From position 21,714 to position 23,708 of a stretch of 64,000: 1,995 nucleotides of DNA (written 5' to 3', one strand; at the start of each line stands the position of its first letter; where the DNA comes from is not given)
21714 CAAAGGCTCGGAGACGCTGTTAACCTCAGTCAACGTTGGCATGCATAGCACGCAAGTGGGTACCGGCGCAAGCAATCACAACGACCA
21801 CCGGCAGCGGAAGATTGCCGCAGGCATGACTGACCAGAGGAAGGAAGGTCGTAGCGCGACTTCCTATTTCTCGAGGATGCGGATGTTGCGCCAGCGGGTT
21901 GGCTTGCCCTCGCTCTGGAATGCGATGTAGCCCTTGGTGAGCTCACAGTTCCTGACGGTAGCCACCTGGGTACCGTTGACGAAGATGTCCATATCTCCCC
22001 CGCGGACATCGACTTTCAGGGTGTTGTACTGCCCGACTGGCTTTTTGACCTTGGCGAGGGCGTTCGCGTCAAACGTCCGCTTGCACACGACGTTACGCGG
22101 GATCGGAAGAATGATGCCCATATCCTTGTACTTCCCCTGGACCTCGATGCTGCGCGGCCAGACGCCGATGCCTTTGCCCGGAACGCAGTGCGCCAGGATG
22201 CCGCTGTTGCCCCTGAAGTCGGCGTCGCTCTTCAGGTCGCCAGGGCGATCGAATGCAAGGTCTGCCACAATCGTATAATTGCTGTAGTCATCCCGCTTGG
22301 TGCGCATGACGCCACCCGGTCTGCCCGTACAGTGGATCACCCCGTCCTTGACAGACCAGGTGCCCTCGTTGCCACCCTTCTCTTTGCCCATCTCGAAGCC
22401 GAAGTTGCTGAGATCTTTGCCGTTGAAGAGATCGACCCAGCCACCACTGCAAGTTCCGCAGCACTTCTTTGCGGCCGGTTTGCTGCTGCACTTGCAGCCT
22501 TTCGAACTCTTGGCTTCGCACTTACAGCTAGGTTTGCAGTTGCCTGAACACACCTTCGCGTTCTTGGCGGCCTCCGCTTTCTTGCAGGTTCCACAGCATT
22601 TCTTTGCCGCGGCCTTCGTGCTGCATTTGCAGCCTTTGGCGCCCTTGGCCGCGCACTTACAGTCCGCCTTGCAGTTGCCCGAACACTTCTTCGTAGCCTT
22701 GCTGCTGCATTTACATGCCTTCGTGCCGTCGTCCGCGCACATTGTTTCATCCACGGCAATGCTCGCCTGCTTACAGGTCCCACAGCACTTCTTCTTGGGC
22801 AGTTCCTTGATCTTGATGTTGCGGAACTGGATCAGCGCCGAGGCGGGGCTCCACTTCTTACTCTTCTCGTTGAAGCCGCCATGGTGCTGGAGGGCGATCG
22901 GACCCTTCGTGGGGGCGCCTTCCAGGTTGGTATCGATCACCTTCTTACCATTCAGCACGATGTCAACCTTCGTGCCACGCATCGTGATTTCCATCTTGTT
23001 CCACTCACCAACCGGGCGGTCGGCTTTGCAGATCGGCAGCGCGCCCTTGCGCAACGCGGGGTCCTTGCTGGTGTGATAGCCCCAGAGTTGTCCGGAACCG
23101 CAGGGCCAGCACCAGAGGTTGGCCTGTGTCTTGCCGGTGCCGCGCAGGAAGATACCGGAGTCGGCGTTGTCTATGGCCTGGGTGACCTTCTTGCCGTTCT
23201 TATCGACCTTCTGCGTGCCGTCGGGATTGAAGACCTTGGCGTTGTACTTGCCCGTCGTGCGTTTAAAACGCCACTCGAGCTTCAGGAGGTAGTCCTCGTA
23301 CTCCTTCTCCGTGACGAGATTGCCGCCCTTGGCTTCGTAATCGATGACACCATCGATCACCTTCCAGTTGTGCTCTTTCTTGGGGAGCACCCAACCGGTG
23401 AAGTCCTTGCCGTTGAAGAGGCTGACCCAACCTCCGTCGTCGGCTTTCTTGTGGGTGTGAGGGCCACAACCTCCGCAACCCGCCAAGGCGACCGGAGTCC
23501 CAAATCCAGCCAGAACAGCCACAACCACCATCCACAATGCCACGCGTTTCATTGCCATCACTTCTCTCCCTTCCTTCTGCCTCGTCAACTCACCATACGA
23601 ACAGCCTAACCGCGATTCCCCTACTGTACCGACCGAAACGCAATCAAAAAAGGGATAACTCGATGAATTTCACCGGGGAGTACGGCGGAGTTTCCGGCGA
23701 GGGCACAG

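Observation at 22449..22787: Metallothionein-like Cys/Lys repeat linker between two DUF1080 domains of a lipoprotein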

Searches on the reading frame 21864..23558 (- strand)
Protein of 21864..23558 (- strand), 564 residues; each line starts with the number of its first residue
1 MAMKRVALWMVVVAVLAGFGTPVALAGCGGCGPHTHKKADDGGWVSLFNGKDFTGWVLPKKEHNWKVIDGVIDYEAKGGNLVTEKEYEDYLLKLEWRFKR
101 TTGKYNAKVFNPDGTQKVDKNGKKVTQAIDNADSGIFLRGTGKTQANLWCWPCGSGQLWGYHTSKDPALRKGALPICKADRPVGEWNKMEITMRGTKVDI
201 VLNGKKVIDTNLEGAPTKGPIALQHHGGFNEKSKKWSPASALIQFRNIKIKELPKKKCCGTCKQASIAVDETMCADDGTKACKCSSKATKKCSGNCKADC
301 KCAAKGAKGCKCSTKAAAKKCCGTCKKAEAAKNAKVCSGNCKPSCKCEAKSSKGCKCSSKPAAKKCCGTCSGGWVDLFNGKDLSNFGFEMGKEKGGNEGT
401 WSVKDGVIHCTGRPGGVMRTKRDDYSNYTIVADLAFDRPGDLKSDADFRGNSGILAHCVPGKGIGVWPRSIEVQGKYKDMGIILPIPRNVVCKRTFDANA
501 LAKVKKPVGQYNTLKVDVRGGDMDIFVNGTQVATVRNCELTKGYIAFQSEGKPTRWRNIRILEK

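Call 3: search_protein_families(library=pfam, proteins=[window:21864-23558:-], max_evalue=1)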
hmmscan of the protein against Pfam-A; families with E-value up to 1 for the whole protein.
window:21864-23558:- (564 aa): 4 families
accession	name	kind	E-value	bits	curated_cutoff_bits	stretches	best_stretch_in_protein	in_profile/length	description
PF06439.18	3keto-disac_hyd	-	2.4e-62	210.8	26.8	2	43-251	1-187/187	3-keto-disaccharide hydrolase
PF20407.5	DUF1583_N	-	4.1e-05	23.8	22.9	1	183-215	88-120/150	Domain of unknown function (DUF1583_N)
PF13385.13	Laminin_G_3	-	0.00016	22.3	27.6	1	135-218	35-113/151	Concanavalin A-like lectin/glucanases superfamily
PF21708.4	Glyco_hydro_59_C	-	0.0014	19.1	27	1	180-223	114-157/175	Galactocerebrosidase, C-terminal lectin domain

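Call 7: find_homologous_proteins(query=window:21864-23558:-, max_evalue=0.00001)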
Query window:21864-23558:- (564 aa): 709 proteins with E <= 0.00001 among 8000 candidates; the best 120 are listed.
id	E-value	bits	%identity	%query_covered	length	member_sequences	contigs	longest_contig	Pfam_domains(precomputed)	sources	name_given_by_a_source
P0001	7.0e-292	987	77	100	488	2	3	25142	PF06439.19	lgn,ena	-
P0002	9.7e-212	723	76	47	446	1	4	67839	PF06439.19,PF13385.14,PF20407.6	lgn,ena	-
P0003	3.9e-174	599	72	39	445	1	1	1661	PF06439.19,PF20407.6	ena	-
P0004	1.5e-172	593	65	43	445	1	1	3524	PF06439.19,PF20407.6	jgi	jgi:hypothetical protein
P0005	3.9e-171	589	76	38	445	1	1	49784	PF06439.19,PF08787.19,PF13385.14,PF20407.6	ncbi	ncbi:DUF1080 domain-containing protein [Verrucomicrobiota bacterium]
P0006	8.1e-171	588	71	41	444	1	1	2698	PF06439.19,PF20407.6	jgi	jgi:hypothetical protein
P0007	4.6e-169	582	72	38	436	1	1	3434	PF06439.19,PF13385.14,PF20407.6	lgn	-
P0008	8.2e-167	574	53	52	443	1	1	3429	PF06439.19,PF20407.6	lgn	-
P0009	8.5e-154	531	64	42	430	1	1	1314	PF06439.19,PF20407.6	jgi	jgi:hypothetical protein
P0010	3.1e-149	516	64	41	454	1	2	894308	PF06439.19,PF20407.6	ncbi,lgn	ncbi:MAG: DUF1080 domain-containing protein [Puniceicoccaceae bacterium]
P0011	3.2e-148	513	63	44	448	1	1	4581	PF06439.19,PF20407.6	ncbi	-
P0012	1.1e-146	508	65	39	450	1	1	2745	PF06439.19,PF20407.6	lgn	-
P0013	1.8e-144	501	58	43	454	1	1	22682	PF06439.19,PF20407.6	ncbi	-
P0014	8.9e-143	495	57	45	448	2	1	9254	PF06439.19,PF20407.6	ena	-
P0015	1.8e-109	385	61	26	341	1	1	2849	PF06439.19,PF20407.6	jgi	-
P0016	1.3e-99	352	57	36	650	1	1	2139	PF06439.19,PF20407.6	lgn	-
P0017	1.9e-99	352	57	37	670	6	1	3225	PF06439.19,PF20407.6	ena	-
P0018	6.2e-98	347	56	37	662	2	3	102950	PF06439.19,PF20407.6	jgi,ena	-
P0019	3.2e-97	345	57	36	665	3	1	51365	PF06439.19,PF20407.6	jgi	-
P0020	4.4e-92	328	53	43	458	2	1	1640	PF06439.19,PF20407.6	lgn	-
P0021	6.9e-90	320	58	37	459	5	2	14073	PF06439.19,PF20407.6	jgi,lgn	jgi:hypothetical protein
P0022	8.1e-90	320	53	43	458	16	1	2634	PF06439.19,PF20407.6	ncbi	-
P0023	1.5e-82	296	61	37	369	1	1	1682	PF06439.19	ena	-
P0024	1.9e-81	292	62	38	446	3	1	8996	PF06439.19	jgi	-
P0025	4.1e-77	278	57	37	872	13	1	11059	PF01839.30,PF06439.19,PF13517.13,PF20407.6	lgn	-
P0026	2.0e-76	276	51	37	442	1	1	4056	PF06439.19,PF20407.6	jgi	jgi:hypothetical protein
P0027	4.3e-76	275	50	39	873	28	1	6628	PF01839.30,PF06439.19,PF13517.13,PF20407.6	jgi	jgi:hypothetical protein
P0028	1.5e-75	273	45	38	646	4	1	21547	PF06439.19,PF20407.6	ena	-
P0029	3.1e-75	272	43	41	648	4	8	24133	PF06439.19,PF13385.14,PF20407.6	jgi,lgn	-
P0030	7.7e-75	271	46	38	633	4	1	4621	PF06439.19,PF20407.6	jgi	-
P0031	1.0e-74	270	51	37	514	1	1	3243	PF06439.19,PF20407.6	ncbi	-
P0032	1.3e-74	270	53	37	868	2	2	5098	PF01839.30,PF06439.19,PF13517.13,PF20407.6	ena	-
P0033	3.6e-74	268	53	38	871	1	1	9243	PF01839.30,PF06439.19,PF13517.13,PF20407.6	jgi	jgi:hypothetical protein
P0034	1.2e-73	267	44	38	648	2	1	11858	PF06439.19,PF13385.14,PF20407.6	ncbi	-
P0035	1.3e-73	267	38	59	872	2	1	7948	PF01839.30,PF06439.19,PF13517.13,PF20407.6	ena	-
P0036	2.1e-73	266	41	38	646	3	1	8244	PF06439.19,PF13385.14,PF20407.6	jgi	jgi:hypothetical protein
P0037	2.4e-73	266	54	37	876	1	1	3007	PF01839.30,PF06439.19,PF13517.13,PF20407.6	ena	-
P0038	3.7e-73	265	45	38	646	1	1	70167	PF06439.19,PF20407.6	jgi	-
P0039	4.2e-73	265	44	38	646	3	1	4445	PF06439.19,PF20407.6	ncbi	-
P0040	7.3e-73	264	44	52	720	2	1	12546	PF06439.19,PF14100.12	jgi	-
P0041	7.6e-73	264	45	38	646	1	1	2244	PF06439.19,PF20407.6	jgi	-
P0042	9.5e-73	264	48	37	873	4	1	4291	PF01839.30,PF06439.19,PF13517.13,PF20407.6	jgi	jgi:hypothetical protein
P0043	1.5e-72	263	51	40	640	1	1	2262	PF01839.30,PF06439.19,PF13517.13,PF20407.6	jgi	jgi:hypothetical protein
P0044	1.6e-72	263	57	34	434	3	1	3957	PF06439.19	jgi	jgi:hypothetical protein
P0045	1.6e-72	263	56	38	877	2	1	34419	PF01839.30,PF06439.19,PF13517.13,PF20407.6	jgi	jgi:hypothetical protein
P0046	1.8e-72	263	45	38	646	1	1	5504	PF06439.19,PF20407.6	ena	-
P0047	2.2e-72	263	50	46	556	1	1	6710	PF06439.19,PF14100.12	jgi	-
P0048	2.2e-72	263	44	40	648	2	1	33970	PF06439.19,PF20407.6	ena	-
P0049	7.8e-72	261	52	40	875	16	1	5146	PF01839.30,PF06439.19,PF13517.13,PF20407.6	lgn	-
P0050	1.6e-71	260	56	38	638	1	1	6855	PF06439.19,PF16347.11,PF00884.29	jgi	jgi:hypothetical protein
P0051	1.8e-71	259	50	38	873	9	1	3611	PF01839.30,PF06439.19,PF13517.13,PF20407.6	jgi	-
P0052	1.9e-71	259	52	37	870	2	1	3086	PF01839.30,PF06439.19,PF13517.13,PF20407.6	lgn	-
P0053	2.0e-71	259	43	38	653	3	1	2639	PF06439.19,PF20407.6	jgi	jgi:hypothetical protein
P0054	2.1e-71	259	43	38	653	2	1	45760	PF06439.19,PF20407.6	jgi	-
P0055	2.6e-71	259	42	38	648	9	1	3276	PF06439.19,PF20407.6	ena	-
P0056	3.0e-71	259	54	37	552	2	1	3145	PF06439.19,PF14100.12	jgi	jgi:hypothetical protein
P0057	3.2e-71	259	45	38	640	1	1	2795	PF06439.19,PF20407.6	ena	-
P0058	3.3e-71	259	51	41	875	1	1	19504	PF01839.30,PF06439.19,PF13517.13,PF20407.6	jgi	jgi:hypothetical protein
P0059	3.3e-71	259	46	37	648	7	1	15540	PF06439.19,PF13385.14,PF20407.6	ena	-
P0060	6.1e-71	258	42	38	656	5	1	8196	PF06439.19,PF20407.6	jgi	jgi:hypothetical protein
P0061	6.8e-71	258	46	40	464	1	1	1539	PF06439.19,PF13385.14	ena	-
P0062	1.3e-70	257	53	37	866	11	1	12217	PF01839.30,PF06439.19,PF13517.13,PF20407.6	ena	-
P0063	1.4e-70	257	45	39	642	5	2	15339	PF06439.19,PF13385.14,PF20407.6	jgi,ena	-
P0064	1.4e-70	256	42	38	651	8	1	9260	PF06439.19,PF20407.6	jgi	-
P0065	1.6e-70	256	44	38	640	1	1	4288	PF06439.19,PF13385.14,PF20407.6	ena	-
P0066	2.1e-70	256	43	38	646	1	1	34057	PF06439.19,PF13385.14,PF20407.6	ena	-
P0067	2.9e-70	255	45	39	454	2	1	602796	PF06439.19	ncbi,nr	ncbi:3-keto-disaccharide hydrolase [Novipirellula artificiosorum]|nr:DUF1080 domain-containing prote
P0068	4.2e-70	255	52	39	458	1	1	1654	PF06439.19,PF20407.6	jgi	jgi:hypothetical protein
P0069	4.5e-70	255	42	38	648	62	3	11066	PF06439.19,PF13385.14,PF20407.6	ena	-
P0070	6.3e-70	254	51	38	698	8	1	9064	PF06439.19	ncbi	-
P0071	8.6e-70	254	43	38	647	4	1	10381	PF06439.19,PF20407.6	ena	-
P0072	8.8e-70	254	42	39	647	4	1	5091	PF06439.19,PF20407.6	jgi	-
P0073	1.3e-69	253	42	41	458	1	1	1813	PF06439.19,PF20407.6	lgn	-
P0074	1.4e-69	253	41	39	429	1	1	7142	PF06439.19,PF13385.14,PF20407.6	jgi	jgi:hypothetical protein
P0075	1.4e-69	253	52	38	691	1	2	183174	PF06439.19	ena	-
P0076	1.5e-69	253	44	37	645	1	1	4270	PF06439.19,PF13385.14,PF20407.6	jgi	jgi:hypothetical protein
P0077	1.7e-69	253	43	38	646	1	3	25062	PF06439.19,PF20407.6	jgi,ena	-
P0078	2.0e-69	253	45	37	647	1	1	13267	PF06439.19,PF13385.14,PF20407.6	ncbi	-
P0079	2.9e-69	252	44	41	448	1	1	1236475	PF06439.19,PF20407.6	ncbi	-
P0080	3.0e-69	252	56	37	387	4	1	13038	PF06439.19,PF09394.17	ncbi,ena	-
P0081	3.4e-69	252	48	38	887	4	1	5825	PF01839.30,PF06439.19,PF13517.13,PF20407.6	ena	-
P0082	3.6e-69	252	44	38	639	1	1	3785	PF06439.19,PF13385.14,PF20407.6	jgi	-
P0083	4.1e-69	252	53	37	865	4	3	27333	PF01839.30,PF06439.19,PF13517.13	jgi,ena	-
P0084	4.6e-69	252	52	37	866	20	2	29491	PF01839.30,PF06439.19,PF13517.13,PF20407.6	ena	-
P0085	5.3e-69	251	52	38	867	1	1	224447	PF01839.30,PF06439.19,PF13517.13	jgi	jgi:hypothetical protein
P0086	9.4e-69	250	52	37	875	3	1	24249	PF01839.30,PF06439.19,PF13517.13,PF20407.6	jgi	jgi:hypothetical protein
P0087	1.2e-68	250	44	38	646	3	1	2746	PF06439.19,PF13385.14,PF20407.6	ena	-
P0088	1.4e-68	250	46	37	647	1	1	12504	PF06439.19,PF13385.14,PF20407.6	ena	-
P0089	1.6e-68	250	55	37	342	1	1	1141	PF06439.19,PF00528.28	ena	-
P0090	2.2e-68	249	45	40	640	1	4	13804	PF06439.19,PF13385.14,PF20407.6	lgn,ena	-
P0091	2.3e-68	249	43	38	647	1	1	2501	PF06439.19,PF20407.6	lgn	-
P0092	3.6e-68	249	43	39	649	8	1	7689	PF06439.19,PF13385.14,PF20407.6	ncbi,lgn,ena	-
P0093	6.7e-68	248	44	38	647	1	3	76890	PF06439.19,PF13385.14,PF20407.6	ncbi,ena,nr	ncbi:MAG: DUF1080 domain-containing protein [Phycisphaerae bacterium]|nr:DUF1080 domain-containing p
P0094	9.0e-68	247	41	41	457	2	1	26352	PF06439.19,PF20407.6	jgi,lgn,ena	-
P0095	1.0e-67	247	43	37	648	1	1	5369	PF06439.19,PF20407.6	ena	-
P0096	1.2e-67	247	45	38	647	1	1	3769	PF06439.19,PF20407.6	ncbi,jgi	ncbi:MAG: 3-keto-disaccharide hydrolase [Planctomycetota bacterium]|jgi:hypothetical protein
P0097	1.4e-67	247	43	37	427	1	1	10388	PF06439.19,PF13385.14,PF20407.6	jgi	jgi:hypothetical protein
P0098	2.2e-67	246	51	37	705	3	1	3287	PF06439.19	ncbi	-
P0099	2.7e-67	246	50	37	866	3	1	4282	PF01839.30,PF06439.19,PF13517.13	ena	-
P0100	4.7e-67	245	48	43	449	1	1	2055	PF06439.19,PF20407.6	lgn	-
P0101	6.2e-67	244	44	38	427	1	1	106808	PF06439.19,PF13385.14,PF20407.6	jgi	jgi:hypothetical protein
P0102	6.5e-67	244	43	37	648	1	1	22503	PF06439.19,PF20407.6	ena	-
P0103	7.0e-67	244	45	37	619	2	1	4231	PF06439.19,PF13385.14,PF20407.6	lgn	-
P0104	8.1e-67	244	44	40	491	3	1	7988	PF06439.19,PF20407.6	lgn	-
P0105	1.1e-66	244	53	37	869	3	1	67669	PF01839.30,PF06439.19,PF13517.13,PF13385.14,PF21708.5,PF20407.6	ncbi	-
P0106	1.1e-66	244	44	44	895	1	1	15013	PF01839.30,PF06439.19,PF13517.13,PF20407.6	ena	-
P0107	1.7e-66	243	42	37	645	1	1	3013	PF06439.19,PF20407.6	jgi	jgi:hypothetical protein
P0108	2.3e-66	243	49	38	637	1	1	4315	PF06439.19,PF01596.24,PF20407.6,PF13578.13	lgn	-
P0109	3.5e-66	242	50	37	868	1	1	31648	PF01839.30,PF06439.19,PF13517.13,PF20407.6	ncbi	-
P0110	3.9e-66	242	49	37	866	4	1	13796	PF01839.30,PF06439.19,PF13517.13,PF20407.6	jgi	jgi:hypothetical protein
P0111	4.3e-66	242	51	37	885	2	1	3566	PF01839.30,PF06439.19,PF13517.13,PF20407.6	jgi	jgi:hypothetical protein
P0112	4.8e-66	242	50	41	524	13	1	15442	PF06439.19,PF06283.18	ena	-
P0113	5.5e-66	241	52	38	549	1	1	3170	PF06439.19,PF20407.6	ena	-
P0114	7.1e-66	241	47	38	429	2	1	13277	PF06439.19,PF20407.6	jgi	-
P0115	1.1e-65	240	52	37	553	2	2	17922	PF06439.19,PF14100.12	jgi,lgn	-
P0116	1.3e-65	240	43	38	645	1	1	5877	PF06439.19,PF20407.6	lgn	-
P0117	1.4e-65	240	41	41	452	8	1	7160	PF06439.19,PF13385.14,PF20407.6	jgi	jgi:hypothetical protein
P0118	2.2e-65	239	49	37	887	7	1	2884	PF01839.30,PF06439.19,PF13517.13,PF20407.6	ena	-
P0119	2.3e-65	239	50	37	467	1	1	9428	PF06439.19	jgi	-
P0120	2.3e-65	239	44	37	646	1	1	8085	PF06439.19,PF21708.5,PF20407.6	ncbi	-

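Call 15: find_related_loci(query=window:21864-23558:-, collection=genome_contigs, flank=6000)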
Query window:21864-23558:- (564 aa) in genome_contigs; peptide patterns used: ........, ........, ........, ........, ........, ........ (x = any residue, [..] = any of these).
38 stretches matched a pattern, but none encodes a relative of the query by tblastn (E <= 1e-3).

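Call 16: find_encoding_contigs(protein=P0001, flank=6000, max_places=4)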
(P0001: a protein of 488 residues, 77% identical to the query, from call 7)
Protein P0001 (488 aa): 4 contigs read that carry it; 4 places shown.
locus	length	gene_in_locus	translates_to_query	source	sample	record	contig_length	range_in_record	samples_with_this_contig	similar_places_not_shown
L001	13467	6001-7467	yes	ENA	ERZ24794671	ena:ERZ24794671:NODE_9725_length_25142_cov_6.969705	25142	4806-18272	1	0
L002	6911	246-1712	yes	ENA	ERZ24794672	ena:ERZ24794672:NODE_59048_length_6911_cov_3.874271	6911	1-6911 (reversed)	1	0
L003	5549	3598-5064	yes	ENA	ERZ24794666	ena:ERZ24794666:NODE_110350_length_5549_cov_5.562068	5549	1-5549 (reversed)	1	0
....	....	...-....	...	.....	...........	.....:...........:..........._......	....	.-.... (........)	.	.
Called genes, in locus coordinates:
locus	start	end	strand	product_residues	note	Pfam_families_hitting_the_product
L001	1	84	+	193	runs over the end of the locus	PF01025:GrpE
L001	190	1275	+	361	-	PF00226:DnaJ, PF01556:DnaJ_C, PF00684:DnaJ_CXXCXGXG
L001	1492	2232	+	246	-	PF20260:PUA_4, PF04452:Methyltrans_RNA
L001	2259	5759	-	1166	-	PF11028:TMEM260_N, PF14559:TPR_19 (faint), PF07719:TPR_2 (faint), PF13428:TPR_14 (faint), PF13432:TPR_16 (faint), PF13431:TPR_17 (faint)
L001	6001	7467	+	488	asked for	PF06439:3keto-disac_hyd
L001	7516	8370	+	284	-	PF01261:AP_endonuc_2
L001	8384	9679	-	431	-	PF00324:AA_permease, PF13520:AA_permease_2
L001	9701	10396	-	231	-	PF01596:Methyltransf_3, PF13578:Methyltransf_24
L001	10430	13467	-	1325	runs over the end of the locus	PF01011:PQQ (faint), PF13360:PQQ_2, PF13570:Beta-prop_ACSF4 (weak), PF13360:PQQ_2 (weak), PF11721:Malectin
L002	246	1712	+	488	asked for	PF06439:3keto-disac_hyd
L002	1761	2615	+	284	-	PF01261:AP_endonuc_2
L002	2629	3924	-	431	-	PF00324:AA_permease, PF13520:AA_permease_2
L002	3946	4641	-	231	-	PF01596:Methyltransf_3, PF13578:Methyltransf_24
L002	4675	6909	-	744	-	?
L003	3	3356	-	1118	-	?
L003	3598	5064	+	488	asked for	PF06439:3keto-disac_hyd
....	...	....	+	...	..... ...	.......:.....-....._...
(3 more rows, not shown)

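Call 20: find_related_loci(query=window:21864-23558:-, collection=metagenome_contigs, flank=6000)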
Query window:21864-23558:- (564 aa) in metagenome_contigs; peptide patterns used: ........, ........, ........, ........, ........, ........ (x = any residue, [..] = any of these).
73 stretches matched a pattern; 2 encode a relative of the query (tblastn E <= 1e-3); 2 distinct loci.
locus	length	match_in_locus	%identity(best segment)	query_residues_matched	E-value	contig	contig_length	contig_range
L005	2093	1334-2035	55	22-533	2e-84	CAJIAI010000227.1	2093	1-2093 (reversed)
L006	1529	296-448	56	10-68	3e-13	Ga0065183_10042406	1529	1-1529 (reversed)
